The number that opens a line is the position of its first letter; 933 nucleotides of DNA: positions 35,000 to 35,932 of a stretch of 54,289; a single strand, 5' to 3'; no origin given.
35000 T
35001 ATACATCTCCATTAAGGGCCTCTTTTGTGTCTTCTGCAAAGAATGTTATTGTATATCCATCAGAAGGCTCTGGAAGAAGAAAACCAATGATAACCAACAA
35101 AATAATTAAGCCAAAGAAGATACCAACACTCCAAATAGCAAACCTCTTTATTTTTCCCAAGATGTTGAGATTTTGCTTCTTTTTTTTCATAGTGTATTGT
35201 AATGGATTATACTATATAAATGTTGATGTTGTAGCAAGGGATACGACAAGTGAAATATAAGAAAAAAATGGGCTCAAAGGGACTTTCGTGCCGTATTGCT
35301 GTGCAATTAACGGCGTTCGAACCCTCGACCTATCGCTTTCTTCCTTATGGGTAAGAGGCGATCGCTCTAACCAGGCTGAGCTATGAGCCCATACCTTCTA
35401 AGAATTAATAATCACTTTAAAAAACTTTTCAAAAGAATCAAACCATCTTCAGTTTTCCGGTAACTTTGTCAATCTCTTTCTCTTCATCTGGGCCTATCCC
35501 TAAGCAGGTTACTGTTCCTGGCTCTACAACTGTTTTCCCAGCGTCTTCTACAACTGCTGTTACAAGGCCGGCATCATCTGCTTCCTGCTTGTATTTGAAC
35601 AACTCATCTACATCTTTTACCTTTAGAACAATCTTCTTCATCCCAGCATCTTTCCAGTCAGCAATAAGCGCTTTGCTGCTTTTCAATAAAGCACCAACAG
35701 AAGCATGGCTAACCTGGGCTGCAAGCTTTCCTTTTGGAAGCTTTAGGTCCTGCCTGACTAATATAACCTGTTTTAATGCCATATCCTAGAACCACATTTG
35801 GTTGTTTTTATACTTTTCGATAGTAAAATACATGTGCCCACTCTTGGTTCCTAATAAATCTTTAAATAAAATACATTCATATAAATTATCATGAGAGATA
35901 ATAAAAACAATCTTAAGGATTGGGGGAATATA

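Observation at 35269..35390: tRNA-Lys(CUU) with a second, non-canonical intron in the T-loop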

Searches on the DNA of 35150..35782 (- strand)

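Call 5: search_rna_families(source=window, start=35150, end=35500, threshold=evalue, max_evalue=10, show_alignments=5)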
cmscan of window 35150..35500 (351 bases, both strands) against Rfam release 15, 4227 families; matches with E-value up to 10: 9.
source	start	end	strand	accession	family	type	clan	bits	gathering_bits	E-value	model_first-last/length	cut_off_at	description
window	35302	35390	-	RF00005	tRNA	Gene; tRNA;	CL00001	21.8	29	0.032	1-71/71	no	tRNA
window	35153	35242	+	RF01609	ceN103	Gene; snRNA; snoRNA; CD-box;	-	19.9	55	1.6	1-109/109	no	Caenorhabditis snoRNA ceN103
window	35184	35219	+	RF01378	CRISPR-DR65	Gene; CRISPR;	-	19.5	43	1.3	1-37/37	no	CRISPR RNA direct repeat element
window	35375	35492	-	RF00509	snosnR64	Gene; snRNA; snoRNA; CD-box;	CL00069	14.5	38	3.3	1-105/105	no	Small nucleolar RNA snR64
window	35272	35328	-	RF01544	TB11Cs5H3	Gene; snRNA; snoRNA; HACA-box;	-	14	50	3.1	1-65/65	no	Trypanosomatid snoRNA TB11Cs5H3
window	35351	35444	+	RF02120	FTX_2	Gene; lncRNA;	-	13.8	48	3.1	1-97/97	no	FTX transcript, XIST regulator conserved region 2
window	35150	35317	-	RF01766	cspA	Cis-reg; thermoregulator;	-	13.1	78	0.31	1-174/428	3'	cspA thermoregulator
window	35475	35491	-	RF01128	sR43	Gene; snRNA; snoRNA; CD-box;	-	10.6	45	3.2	1-56/56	no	Small nucleolar RNA sR42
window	35387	35492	-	RF01295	SCARNA7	Gene; snRNA; snoRNA; scaRNA;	-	9.4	65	2.6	1-330/330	no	Small Cajal body-specific RNA 7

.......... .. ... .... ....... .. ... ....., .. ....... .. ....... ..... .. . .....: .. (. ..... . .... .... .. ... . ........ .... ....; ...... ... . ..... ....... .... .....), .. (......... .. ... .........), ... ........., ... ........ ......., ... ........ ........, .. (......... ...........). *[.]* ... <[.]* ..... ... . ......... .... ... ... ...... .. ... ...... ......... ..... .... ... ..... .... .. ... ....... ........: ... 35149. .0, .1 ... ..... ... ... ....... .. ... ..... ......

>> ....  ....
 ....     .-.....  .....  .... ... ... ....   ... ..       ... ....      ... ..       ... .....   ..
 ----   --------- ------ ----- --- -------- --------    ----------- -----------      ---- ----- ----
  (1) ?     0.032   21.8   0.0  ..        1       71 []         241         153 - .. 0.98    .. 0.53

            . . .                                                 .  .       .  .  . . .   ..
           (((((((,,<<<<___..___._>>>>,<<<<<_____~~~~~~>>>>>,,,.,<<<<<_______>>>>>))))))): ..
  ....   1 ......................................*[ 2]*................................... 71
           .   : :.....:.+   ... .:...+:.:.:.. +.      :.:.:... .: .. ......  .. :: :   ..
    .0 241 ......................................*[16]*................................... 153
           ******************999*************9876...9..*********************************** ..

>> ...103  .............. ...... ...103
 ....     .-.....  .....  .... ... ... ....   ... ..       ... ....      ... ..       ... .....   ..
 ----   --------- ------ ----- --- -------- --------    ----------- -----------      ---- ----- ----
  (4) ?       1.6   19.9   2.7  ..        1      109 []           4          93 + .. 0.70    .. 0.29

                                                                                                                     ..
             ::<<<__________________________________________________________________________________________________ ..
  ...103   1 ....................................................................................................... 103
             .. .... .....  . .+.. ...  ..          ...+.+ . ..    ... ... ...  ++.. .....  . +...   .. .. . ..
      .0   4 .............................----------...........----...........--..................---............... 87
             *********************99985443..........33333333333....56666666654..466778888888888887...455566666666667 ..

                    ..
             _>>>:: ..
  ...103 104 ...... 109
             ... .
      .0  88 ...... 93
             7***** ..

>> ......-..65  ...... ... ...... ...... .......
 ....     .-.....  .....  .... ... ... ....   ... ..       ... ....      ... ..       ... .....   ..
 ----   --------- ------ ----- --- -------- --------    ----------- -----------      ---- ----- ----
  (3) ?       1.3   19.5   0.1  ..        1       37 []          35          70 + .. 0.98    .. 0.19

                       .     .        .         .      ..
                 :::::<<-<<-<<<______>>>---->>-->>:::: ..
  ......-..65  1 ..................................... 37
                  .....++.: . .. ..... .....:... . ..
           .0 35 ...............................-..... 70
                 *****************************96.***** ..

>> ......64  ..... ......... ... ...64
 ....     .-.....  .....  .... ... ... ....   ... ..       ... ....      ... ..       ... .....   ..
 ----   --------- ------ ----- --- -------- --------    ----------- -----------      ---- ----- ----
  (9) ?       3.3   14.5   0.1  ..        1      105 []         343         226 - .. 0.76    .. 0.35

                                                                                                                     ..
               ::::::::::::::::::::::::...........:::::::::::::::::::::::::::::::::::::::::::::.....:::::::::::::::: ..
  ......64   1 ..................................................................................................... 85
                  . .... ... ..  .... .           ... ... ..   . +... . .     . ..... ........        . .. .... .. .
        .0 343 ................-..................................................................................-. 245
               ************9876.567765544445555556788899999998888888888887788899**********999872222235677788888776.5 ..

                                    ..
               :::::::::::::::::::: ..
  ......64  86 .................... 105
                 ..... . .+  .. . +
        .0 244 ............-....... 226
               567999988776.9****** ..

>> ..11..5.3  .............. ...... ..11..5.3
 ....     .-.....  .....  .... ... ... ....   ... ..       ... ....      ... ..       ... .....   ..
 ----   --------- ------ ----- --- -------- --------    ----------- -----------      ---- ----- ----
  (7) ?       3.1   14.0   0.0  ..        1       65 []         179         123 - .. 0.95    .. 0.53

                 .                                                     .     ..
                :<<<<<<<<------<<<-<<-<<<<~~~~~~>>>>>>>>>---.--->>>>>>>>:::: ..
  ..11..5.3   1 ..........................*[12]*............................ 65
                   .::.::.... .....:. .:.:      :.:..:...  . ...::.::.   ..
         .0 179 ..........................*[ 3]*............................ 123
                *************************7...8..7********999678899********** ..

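Call 59: search_rna_families(sources=[L017, L015, L032, L039, L043, L073, L065, L020, L037, L001, L002, L003, L075, L019], threshold=gathering)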
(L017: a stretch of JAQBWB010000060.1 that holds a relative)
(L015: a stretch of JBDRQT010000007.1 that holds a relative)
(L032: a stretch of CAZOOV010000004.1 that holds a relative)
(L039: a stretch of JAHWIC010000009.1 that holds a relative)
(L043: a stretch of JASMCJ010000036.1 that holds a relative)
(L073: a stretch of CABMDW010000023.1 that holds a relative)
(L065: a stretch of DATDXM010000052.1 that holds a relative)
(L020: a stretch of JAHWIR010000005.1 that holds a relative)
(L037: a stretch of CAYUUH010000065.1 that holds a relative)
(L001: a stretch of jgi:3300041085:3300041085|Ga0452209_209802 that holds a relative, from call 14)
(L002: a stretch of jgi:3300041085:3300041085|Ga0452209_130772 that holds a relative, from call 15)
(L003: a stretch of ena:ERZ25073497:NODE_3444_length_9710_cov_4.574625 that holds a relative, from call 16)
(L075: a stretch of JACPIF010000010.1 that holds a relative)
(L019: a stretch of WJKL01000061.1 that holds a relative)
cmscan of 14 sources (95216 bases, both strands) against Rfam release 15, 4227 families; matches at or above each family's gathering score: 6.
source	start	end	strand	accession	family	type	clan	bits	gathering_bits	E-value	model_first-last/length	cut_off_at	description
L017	53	127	-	RF00005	tRNA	Gene; tRNA;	CL00001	70.2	29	4e-13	1-71/71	no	tRNA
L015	6712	6786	+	RF00005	tRNA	Gene; tRNA;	CL00001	69.6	29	6.1e-13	1-71/71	no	tRNA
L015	4581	4652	-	RF00005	tRNA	Gene; tRNA;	CL00001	57.9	29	9.8e-10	1-71/71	no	tRNA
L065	3918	4003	+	RF00005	tRNA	Gene; tRNA;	CL00001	56.1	29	3.2e-09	1-71/71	no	tRNA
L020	4105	4218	+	RF00005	tRNA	Gene; tRNA;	CL00001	54.1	29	1.1e-08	1-71/71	no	tRNA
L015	6071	6144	-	RF00005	tRNA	Gene; tRNA;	CL00001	52.3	29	3.5e-08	1-71/71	no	tRNA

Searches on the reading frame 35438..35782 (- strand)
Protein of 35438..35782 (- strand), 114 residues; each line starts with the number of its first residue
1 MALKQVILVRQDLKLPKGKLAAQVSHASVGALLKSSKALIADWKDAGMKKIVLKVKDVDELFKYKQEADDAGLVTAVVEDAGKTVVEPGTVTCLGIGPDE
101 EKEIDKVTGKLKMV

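Call 9: search_protein_families(library=pfam, proteins=[window:35438-35782:-])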
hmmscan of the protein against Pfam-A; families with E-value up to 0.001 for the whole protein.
window:35438-35782:- (114 aa): 1 family
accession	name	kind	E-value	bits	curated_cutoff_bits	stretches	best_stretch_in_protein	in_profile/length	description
PF01981.21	PTH2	-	3.7e-40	137.2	23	1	3-113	1-114/115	Peptidyl-tRNA hydrolase PTH2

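Call 10: find_encoding_contigs(protein=window:35438-35782:-, flank=3000, max_places=10)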
Protein window:35438-35782:- (114 aa): no gene with exactly this product is on record in the collection.

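Call 13: find_homologous_proteins(query=window:35438-35782:-)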
Query window:35438-35782:- (114 aa): 2500 proteins with E <= 0.001 among 2508 candidates; the best 120 are listed.
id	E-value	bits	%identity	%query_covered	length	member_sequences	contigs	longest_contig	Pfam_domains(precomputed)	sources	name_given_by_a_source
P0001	3.0e-63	229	100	100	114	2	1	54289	PF01981.22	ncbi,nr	ncbi:peptidyl-tRNA hydrolase Pth2 [Candidatus Woesearchaeota archaeon]|nr:peptidyl-tRNA hydrolase Pt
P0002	4.3e-60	218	93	100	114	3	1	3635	PF01981.22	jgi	jgi:PTH2 family peptidyl-tRNA hydrolase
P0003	1.6e-54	201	87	100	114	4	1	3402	PF01981.22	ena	-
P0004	5.2e-54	199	85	100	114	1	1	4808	PF01981.22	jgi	jgi:PTH2 family peptidyl-tRNA hydrolase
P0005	6.8e-54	199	86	100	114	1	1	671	PF01981.22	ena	-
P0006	1.3e-53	198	84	100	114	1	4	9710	PF01981.22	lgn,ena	-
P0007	6.8e-53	195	85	100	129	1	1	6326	PF01981.22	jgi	jgi:PTH2 family peptidyl-tRNA hydrolase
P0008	1.0e-51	192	81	100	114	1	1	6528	PF01981.22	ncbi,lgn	-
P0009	1.2e-47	179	78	100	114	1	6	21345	PF01981.22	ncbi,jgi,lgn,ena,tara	jgi:PTH2 family peptidyl-tRNA hydrolase|tara:strand:+ start:523 stop:867 length:345 start_codon:yes 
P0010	2.8e-47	177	79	98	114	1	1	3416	PF01981.22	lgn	-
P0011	2.9e-47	177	78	100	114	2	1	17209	PF01981.22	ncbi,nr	ncbi:peptidyl-tRNA hydrolase Pth2 [Candidatus Woesearchaeota archaeon]|nr:peptidyl-tRNA hydrolase Pt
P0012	3.2e-47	177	79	98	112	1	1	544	PF01981.22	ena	-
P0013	1.0e-46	176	75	100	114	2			PF01981.22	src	-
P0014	1.2e-46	175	78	100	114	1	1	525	PF01981.22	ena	-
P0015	1.3e-46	175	74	100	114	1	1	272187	PF01981.22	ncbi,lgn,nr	ncbi:MAG: peptidyl-tRNA hydrolase Pth2 [Candidatus Woesearchaeota archaeon]|nr:peptidyl-tRNA hydrola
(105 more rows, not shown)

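Call 14: find_encoding_contigs(protein=P0002, flank=2500, max_places=3)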
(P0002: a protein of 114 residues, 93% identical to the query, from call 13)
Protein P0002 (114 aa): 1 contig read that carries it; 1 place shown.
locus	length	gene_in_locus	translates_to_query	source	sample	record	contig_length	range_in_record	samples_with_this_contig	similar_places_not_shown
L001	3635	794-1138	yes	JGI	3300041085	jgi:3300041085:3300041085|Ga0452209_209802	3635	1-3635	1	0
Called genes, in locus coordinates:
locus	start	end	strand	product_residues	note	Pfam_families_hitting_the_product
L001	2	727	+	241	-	?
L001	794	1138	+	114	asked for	PF01981:PTH2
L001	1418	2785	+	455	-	PF00188:CAP (weak)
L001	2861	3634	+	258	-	?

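Call 15: find_encoding_contigs(protein=P0004, flank=2500, max_places=3)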
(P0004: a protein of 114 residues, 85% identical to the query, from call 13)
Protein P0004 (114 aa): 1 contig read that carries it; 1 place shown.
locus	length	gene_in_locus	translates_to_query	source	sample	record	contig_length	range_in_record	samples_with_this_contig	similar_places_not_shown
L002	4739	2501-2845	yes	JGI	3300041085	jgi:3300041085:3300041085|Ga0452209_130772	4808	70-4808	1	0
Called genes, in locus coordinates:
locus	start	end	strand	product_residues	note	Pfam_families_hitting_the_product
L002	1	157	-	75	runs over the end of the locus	?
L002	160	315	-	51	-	-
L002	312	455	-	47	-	-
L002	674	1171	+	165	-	PF02002:TFIIE_alpha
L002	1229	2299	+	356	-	PF02073:Peptidase_M29, PF26233:NicX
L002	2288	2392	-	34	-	-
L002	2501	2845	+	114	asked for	PF01981:PTH2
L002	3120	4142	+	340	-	-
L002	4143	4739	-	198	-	?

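Call 16: find_encoding_contigs(protein=P0006, flank=2500, max_places=3)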
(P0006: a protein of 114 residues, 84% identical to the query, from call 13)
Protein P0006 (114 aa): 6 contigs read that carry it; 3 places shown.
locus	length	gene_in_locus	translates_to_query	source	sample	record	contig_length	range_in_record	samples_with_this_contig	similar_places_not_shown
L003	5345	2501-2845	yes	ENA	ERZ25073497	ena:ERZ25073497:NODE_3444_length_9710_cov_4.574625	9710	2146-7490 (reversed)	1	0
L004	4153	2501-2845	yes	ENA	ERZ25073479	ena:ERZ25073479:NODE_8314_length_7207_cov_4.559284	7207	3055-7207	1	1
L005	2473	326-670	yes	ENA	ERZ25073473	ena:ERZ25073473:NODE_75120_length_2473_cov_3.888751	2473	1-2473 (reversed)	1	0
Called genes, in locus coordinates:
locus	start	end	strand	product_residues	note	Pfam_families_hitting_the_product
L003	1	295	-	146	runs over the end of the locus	-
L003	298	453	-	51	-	-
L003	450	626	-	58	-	-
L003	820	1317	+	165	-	PF02002:TFIIE_alpha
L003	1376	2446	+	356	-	PF02073:Peptidase_M29, PF26233:NicX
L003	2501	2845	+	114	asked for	PF01981:PTH2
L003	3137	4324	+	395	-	-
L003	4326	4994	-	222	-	-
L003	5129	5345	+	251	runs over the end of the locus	PF01113:DapB_N, PF05173:DapB_C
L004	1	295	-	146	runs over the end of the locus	-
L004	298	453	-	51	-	-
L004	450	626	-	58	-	-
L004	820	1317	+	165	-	PF02002:TFIIE_alpha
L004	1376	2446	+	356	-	PF02073:Peptidase_M29, PF26233:NicX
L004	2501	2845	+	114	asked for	PF01981:PTH2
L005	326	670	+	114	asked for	PF01981:PTH2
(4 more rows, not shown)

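Call 17: find_encoding_contigs(protein=P0009, flank=2500, max_places=3)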
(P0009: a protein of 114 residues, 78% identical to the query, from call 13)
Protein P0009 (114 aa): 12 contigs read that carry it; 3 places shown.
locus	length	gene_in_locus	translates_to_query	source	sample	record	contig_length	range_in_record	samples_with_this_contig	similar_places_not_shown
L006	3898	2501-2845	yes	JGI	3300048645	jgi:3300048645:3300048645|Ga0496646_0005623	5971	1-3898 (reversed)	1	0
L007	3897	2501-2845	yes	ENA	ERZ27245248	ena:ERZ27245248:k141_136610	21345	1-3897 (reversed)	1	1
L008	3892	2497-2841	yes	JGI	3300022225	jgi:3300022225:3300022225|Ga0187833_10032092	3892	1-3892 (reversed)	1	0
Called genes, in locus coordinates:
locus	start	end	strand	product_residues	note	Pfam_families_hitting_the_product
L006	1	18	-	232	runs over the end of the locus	PF00977:His_biosynth, PF04131:NanE (faint)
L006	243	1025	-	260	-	-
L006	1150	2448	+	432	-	PF01464:SLT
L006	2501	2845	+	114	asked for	PF01981:PTH2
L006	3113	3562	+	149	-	-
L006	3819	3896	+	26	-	?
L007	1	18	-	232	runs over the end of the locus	PF00977:His_biosynth, PF04131:NanE (faint)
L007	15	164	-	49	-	-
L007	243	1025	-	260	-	-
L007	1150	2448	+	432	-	PF01464:SLT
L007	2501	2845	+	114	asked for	PF01981:PTH2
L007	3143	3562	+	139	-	-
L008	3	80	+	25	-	?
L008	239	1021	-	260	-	-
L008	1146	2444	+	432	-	PF01464:SLT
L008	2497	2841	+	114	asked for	PF01981:PTH2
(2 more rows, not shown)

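Call 32: find_encoding_contigs(protein=P0003, flank=1500, max_places=3)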
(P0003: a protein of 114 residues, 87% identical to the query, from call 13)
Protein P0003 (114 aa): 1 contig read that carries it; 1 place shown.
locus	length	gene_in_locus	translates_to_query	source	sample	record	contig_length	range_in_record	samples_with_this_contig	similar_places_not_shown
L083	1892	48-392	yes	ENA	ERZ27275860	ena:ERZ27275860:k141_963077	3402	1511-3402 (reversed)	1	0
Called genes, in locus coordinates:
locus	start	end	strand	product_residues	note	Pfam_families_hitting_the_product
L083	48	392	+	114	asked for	PF01981:PTH2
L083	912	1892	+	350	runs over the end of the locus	-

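Call 33: find_encoding_contigs(protein=P0007, flank=1500, max_places=3)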
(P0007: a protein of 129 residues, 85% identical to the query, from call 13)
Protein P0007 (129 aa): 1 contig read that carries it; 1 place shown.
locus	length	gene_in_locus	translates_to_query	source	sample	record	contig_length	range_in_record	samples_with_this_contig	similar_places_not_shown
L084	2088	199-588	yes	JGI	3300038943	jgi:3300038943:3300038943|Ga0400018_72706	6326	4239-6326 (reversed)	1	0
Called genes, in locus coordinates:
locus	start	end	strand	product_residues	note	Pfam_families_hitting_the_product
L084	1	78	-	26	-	?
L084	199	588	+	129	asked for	PF01981:PTH2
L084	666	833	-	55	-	-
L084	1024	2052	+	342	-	-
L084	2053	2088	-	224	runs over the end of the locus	-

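Call 34: find_encoding_contigs(protein=P0011, flank=1500, max_places=3)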
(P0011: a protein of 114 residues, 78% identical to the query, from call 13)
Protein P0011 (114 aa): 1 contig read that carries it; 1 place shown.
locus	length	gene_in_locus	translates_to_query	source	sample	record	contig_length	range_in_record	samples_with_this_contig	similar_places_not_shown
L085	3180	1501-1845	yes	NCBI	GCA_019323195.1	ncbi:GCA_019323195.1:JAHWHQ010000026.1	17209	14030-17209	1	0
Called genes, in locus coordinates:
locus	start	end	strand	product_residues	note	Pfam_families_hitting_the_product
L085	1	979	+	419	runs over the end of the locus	PF03447:NAD_binding_3, PF00742:Homoserine_dh, PF01842:ACT, PF22629:ACT_AHAS_ss (weak)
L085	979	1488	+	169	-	-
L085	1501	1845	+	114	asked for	PF01981:PTH2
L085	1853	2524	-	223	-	PF04140:ICMT, PF04191:PEMT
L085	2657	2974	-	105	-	-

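Call 35: find_encoding_contigs(protein=P0010, flank=1500, max_places=3)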
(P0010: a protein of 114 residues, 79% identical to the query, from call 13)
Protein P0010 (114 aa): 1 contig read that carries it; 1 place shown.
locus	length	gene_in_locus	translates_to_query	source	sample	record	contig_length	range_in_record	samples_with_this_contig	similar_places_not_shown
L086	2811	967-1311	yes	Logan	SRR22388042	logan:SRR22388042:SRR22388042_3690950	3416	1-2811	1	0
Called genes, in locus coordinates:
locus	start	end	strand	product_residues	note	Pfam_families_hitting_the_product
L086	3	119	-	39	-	?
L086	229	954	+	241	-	PF07885:Ion_trans_2, PF02254:TrkA_N, PF13460:NAD_binding_10 (weak)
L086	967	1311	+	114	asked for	PF01981:PTH2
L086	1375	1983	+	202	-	PF01862:PvlArgDC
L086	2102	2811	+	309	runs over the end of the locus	-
